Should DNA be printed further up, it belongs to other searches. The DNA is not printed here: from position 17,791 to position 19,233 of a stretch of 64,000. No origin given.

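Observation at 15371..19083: Orphan XylM/AlkB-family membrane monooxygenase cluster with atypical partners inserted downstream of pnp-msrB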

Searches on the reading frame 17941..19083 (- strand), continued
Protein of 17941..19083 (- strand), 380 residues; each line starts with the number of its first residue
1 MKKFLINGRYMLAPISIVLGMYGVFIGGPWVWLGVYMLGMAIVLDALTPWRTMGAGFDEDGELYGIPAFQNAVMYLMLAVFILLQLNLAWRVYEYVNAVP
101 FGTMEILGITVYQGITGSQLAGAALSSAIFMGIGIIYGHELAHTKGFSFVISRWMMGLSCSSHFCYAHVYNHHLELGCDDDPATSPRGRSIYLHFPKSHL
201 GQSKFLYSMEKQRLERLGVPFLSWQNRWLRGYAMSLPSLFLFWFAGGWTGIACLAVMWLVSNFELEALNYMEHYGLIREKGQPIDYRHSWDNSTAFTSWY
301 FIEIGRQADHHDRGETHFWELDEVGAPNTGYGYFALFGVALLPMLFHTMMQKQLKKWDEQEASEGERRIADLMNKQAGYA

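Call 11: search_dna_similar(query=window:17941-19083:-, collection=plasmids, mode=protein, max_rows=40, rows=spread)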
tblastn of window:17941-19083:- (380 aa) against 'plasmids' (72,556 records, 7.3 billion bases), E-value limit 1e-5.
Records with a match: 53; places in all: 56; records where one place covers at least 80% of the query: 28.
Best place of each record, by identity: <60% 53.
By first word of the organism name: Rhodococcus 15; Pseudomonas 6; Marinobacter 3; Novosphingobium 3; Sphingopyxis 3; Acinetobacter 3; Sphingobium 2; Polaromonas 2; Persicobacter 2; Ralstonia 2; and 11 more.
By predicted mobility (MOB-suite, as given by PLSDB): conjugative 21; non-mobilizable 18; mobilizable 14.
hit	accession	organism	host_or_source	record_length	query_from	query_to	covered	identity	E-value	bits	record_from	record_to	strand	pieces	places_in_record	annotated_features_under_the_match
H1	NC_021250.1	Pseudomonas migulae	-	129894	9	379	98%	29.1%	8e-27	119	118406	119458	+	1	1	xylM: xylene monooxygenase subunit XylM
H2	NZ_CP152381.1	Marinobacter sp. SBY-1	mixed culture,aerobic biological filter ...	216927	9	379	98%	29.1%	1e-25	116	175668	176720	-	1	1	xylM: xylene monooxygenase subunit XylM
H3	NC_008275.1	Pseudomonas putida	-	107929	9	379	98%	28.9%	6e-26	117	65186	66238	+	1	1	xylM: xylene monooxygenase subunit XylM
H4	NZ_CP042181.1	Pseudomonas sp. KBS0802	environmental isolate,soil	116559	9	379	98%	28.9%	1e-25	115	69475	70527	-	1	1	xylM: xylene monooxygenase subunit XylM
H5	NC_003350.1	Pseudomonas putida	-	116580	9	379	98%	28.9%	1e-25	115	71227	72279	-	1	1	xylM: xylene monooxygenase subunit XylM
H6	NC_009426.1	Novosphingobium aromaticivorans DSM 12444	-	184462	9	379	98%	28.8%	1e-31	133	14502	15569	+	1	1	alkane 1-monooxygenase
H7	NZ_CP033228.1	Sphingobium yanoikuyae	Mixed culture,wastewater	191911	9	379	98%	28.8%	1e-31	133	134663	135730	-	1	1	alkane 1-monooxygenase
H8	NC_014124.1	Pseudomonas putida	-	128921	9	379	98%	28.6%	4e-25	114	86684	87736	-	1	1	xylM: xylene monooxygenase subunit XylM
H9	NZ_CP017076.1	Novosphingobium resinovorum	single cell,soil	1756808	8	379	98%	27.9%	2e-28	124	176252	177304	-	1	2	none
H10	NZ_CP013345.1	Sphingopyxis macrogoltabida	whole organism,activated sludge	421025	14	379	96%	25.8%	1e-24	113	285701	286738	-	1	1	alkane 1-monooxygenase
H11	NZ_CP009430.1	Sphingopyxis macrogoltabida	soil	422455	14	379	96%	25.8%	1e-24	113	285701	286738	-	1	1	alkane 1-monooxygenase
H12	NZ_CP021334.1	Marinobacter salarius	pure culture,Lava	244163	11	367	94%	26.0%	4e-20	100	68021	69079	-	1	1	alkane 1-monooxygenase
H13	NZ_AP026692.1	Rhodococcus qingshengii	cruid oil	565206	33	354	85%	28.2%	2e-21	103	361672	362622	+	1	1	alkane 1-monooxygenase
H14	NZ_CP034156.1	Rhodococcus sp. NJ-530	Antarctic sea ice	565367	33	354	85%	28.2%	2e-21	103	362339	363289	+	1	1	alkane 1-monooxygenase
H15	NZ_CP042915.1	Rhodococcus qingshengii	Eruca vesicaria subsp. sativa,whole ...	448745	33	354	85%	28.2%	4e-21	102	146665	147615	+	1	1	alkane 1-monooxygenase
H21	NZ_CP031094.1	Hydrocarboniclastica marina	-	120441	133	378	65%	33.7%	2e-39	156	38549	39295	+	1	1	alkane 1-monooxygenase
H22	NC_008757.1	Polaromonas naphthalenivorans CJ2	-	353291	133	377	64%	33.5%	7e-40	158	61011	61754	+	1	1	fatty acid desaturase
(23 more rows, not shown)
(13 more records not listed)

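Call 19: search_protein_families(library=pfam, proteins=[L037:934-2097:+, L037:2094-4028:+, L037:4709-5524:-, L037:5529-7658:-, L037:9274-9633:+, L037:12194-13417:+, L037:14091-14366:+, L037:14413-15477:+, L037:15573-16778:+, L081:7680-8648:-], max_evalue=0.001)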
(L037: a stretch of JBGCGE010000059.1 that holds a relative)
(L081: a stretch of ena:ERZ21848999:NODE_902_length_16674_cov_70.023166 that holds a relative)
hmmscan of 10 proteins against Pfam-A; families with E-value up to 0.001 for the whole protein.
L037:934-2097:+ (387 aa): 4 families
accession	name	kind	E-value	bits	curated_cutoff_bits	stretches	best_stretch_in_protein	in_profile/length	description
PF02770.24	Acyl-CoA_dh_M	-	3.4e-17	62.8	33.3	1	118-214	2-97/97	Acyl-CoA dehydrogenase, middle domain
PF00441.29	Acyl-CoA_dh_1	-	4.3e-17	63.1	22.4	1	243-371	17-142/150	Acyl-CoA dehydrogenase, C-terminal domain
PF08028.16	Acyl-CoA_dh_2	-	1.9e-15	57.8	22.7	1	244-361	3-129/134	Acyl-CoA dehydrogenase, C-terminal domain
PF02771.21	Acyl-CoA_dh_N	-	1.5e-14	54.8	22.9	1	8-113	7-113/113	Acyl-CoA dehydrogenase, N-terminal domain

L037:2094-4028:+ (644 aa): 9 families
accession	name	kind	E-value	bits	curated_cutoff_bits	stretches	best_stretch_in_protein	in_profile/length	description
PF08448.16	PAS_4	-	1.6e-22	80.3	23.1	1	292-399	2-109/110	PAS fold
PF02518.31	HATPase_c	-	1.5e-21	77.4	26.4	1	532-640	2-109/111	Histidine kinase-, DNA gyrase B-, and HSP90-like ATPase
PF13426.13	PAS_9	-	2.1e-16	60.5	27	2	303-397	9-103/103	PAS domain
PF00989.32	PAS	-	6.9e-13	49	22.6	2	155-231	3-79/113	PAS fold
PF13188.13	PAS_8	-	3.6e-08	33.5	21.8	0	154-206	2-55/65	PAS domain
PF00512.31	HisKA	-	2e-06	28.2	26.9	1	421-489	2-65/66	His Kinase A (phospho-acceptor) domain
PF13596.12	PAS_10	-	5.4e-06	27.5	22.1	0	291-396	5-106/106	PAS domain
PF14501.12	HATPase_c_5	-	2.8e-05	24.4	22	0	538-624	8-88/102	GHKL domain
PF12860.13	PAS_7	-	0.00084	19.9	27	0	159-196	1-39/115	PAS fold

L037:4709-5524:- (271 aa): 2 families
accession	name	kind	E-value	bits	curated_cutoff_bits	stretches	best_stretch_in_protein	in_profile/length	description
PF07728.20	AAA_5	-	2.5e-30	105.8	22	1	39-173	1-139/139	AAA domain (dynein-related subfamily)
PF08406.16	CbbQ_C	-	3e-27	95.1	20.6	1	186-269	1-84/85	CbbQ/NirQ/NorQ C-terminal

L037:5529-7658:- (709 aa): 1 family
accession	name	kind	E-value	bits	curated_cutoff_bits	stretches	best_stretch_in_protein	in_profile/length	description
PF00092.34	VWA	-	3.4e-06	27.8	23.8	1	527-675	2-144/174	von Willebrand factor type A domain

L037:9274-9633:+ (119 aa): 1 family
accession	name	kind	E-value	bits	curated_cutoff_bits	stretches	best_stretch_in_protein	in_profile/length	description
PF01152.27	Bac_globin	-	2.7e-11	44.1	21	1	4-113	1-116/121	Bacterial-like globin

L037:12194-13417:+ (407 aa): 2 families
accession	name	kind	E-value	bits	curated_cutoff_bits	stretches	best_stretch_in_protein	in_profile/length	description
PF03349.22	Toluene_X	-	7e-11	41.7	29.7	1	36-172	23-163/421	Outer membrane protein transport protein (OMPP1/FadL/TodX)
PF13505.12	OMP_b-brl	-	1.3e-05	25.9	28.7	0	143-204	79-142/175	Outer membrane protein beta-barrel domain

L037:14091-14366:+ (91 aa): 1 family
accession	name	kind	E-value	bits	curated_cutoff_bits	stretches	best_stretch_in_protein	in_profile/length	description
PF14026.12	SCO4226-like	-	8.1e-29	100.1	28.5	1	4-80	1-76/76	Nickel responsive protein SCO4226-like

L037:14413-15477:+ (354 aa): 4 families
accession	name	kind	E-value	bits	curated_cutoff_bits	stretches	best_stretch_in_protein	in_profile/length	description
PF03060.21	NMO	-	3.7e-73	247.2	28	1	6-348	3-331/331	Nitronate monooxygenase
PF00478.31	IMPDH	-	6.5e-07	29.1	25.6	1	11-268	31-259/345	IMP dehydrogenase / GMP reductase domain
PF01180.27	DHO_dh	-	2.8e-06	27.2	27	1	206-251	230-277/291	Dihydroorotate dehydrogenase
PF00977.27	His_biosynth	-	5.8e-05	23.1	23.6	0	203-248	62-107/228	Histidine biosynthesis protein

L037:15573-16778:+ (401 aa): 2 families
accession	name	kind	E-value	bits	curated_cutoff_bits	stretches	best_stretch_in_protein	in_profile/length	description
PF01739.24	CheR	-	0.0002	21.3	27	1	270-330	112-173/195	CheR methyltransferase, SAM binding domain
PF05891.18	Methyltransf_PK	-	0.00082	19.4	27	0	272-338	103-167/218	AdoMet dependent proline di-methyltransferase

L081:7680-8648:- (322 aa): 3 families
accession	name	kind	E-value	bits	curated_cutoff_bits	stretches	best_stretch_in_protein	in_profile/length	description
PF13411.12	MerR_1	-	1.4e-12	48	21.6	1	19-82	3-65/69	MerR HTH family regulatory protein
PF00376.29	MerR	-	2e-07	31.1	28.2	1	19-55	2-38/38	MerR family regulatory protein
PF02607.22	B12-binding_2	-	2.6e-06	27.9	23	1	118-183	2-67/74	B12 binding domain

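Call 29: get_annotated_region(hit=H22, flank=7000)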
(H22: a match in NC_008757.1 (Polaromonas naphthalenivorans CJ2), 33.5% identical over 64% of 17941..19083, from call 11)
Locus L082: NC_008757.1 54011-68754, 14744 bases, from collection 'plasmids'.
description: Polaromonas naphthalenivorans CJ2 plasmid pPNAP01, complete sequence
organism: Polaromonas naphthalenivorans CJ2 (NCBI taxid 365044)
taxonomy: Bacteria; Pseudomonadota; Betaproteobacteria; Burkholderiales; Comamonadaceae; Polaromonas; Polaromonas naphthalenivorans; Polaromonas naphthalenivorans CJ2
host: -; source: -; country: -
typing (MOB-suite, as given by PLSDB): conjugative; replicon IncP; relaxase MOBH; mating-pair formation MPF_T
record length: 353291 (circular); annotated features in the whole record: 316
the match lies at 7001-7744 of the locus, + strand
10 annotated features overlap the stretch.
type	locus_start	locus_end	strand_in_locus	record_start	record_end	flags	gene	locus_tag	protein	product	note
CDS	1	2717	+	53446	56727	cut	-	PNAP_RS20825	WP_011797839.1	efflux RND transporter permease subunit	-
CDS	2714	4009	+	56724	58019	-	-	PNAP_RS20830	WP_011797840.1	TolC family protein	GO:0055085 - transmembrane transport [Evidence IEA]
CDS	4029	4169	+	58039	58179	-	-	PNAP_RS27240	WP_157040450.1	hypothetical protein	-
CDS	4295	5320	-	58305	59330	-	-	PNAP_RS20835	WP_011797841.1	AraC family transcriptional regulator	-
CDS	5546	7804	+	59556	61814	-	-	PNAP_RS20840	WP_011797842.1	fatty acid desaturase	GO:0006629 - lipid metabolic process [Evidence IEA]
CDS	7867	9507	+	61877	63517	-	-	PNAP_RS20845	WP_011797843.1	GMC family oxidoreductase N-terminal domain-containing protein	-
CDS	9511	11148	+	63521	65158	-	-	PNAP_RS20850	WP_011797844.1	long-chain fatty acid--CoA ligase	-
CDS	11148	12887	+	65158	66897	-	-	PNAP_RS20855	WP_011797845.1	aldehyde dehydrogenase family protein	-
CDS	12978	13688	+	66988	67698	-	-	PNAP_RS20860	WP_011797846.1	OmpW family outer membrane protein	-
CDS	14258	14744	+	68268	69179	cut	-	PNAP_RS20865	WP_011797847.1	LysR family transcriptional regulator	-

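Call 30: get_annotated_region(hit=H21, flank=7000)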
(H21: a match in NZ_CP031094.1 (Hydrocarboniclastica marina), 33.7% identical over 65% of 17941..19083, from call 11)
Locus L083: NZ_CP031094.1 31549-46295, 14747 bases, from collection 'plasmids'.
description: Hydrocarboniclastica marina strain soil36-7 plasmid psoil36-7, complete sequence
organism: Hydrocarboniclastica marina (NCBI taxid 2259620)
taxonomy: Bacteria; Pseudomonadota; Gammaproteobacteria; Alteromonadales; Alteromonadaceae; Hydrocarboniclastica; Hydrocarboniclastica marina
host: -; source: -; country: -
typing (MOB-suite, as given by PLSDB): mobilizable; relaxase MOBH
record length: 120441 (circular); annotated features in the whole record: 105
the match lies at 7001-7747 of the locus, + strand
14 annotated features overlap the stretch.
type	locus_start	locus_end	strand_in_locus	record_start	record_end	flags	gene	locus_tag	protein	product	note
CDS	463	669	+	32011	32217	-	-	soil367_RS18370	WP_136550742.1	hypothetical protein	-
CDS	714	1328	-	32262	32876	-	-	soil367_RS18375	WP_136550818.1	TetR/AcrR family transcriptional regulator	-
CDS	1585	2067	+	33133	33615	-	-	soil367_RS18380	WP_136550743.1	PaaI family thioesterase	-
CDS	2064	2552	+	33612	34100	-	-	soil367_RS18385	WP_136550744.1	PaaI family thioesterase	-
CDS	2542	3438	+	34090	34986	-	-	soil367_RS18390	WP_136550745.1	alpha/beta hydrolase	-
CDS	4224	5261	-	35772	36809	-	-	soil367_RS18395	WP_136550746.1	AraC family transcriptional regulator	-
CDS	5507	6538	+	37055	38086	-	-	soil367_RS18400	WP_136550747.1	2Fe-2S iron-sulfur cluster binding domain-containing protein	-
CDS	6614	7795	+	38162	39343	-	-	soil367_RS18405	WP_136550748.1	alkane 1-monooxygenase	-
CDS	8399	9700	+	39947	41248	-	-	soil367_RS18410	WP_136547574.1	IS1380 family transposase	-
CDS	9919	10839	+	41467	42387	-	-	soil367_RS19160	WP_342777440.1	cation diffusion facilitator family transporter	-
CDS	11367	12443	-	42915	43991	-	-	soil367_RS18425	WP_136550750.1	hypothetical protein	-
CDS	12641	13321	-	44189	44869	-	-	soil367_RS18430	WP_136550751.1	hypothetical protein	-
CDS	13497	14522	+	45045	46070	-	traF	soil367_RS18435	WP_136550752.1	conjugal transfer protein TraF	-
CDS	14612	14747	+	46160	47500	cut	-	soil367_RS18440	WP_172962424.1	conjugal transfer protein TraH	-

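Call 31: get_annotated_region(hit=H5, flank=3000)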
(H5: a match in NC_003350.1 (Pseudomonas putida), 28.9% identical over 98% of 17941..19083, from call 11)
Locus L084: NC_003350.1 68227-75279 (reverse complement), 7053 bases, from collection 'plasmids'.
description: Pseudomonas putida plasmid pWW0, complete sequence
organism: Pseudomonas putida (NCBI taxid 303)
taxonomy: Bacteria; Pseudomonadota; Gammaproteobacteria; Pseudomonadales; Pseudomonadaceae; Pseudomonas; Pseudomonas putida
host: -; source: -; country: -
typing (MOB-suite, as given by PLSDB): conjugative; replicon IncP; relaxase MOBF; mating-pair formation MPF_T
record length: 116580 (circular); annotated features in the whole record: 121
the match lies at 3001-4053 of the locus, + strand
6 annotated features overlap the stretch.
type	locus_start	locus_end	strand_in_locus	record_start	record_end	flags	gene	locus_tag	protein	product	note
CDS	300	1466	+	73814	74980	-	-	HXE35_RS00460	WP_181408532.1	alcohol dehydrogenase catalytic domain-containing protein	-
CDS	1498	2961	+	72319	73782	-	-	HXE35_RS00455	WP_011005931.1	benzaldehyde dehydrogenase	-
CDS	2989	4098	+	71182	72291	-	xylM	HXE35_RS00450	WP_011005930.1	xylene monooxygenase subunit XylM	-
CDS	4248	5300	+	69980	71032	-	-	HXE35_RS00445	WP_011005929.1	2Fe-2S iron-sulfur cluster-binding protein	-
CDS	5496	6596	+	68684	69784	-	-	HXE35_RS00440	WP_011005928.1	zinc-binding dehydrogenase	-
CDS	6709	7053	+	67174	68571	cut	-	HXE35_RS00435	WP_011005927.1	outer membrane protein transport protein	-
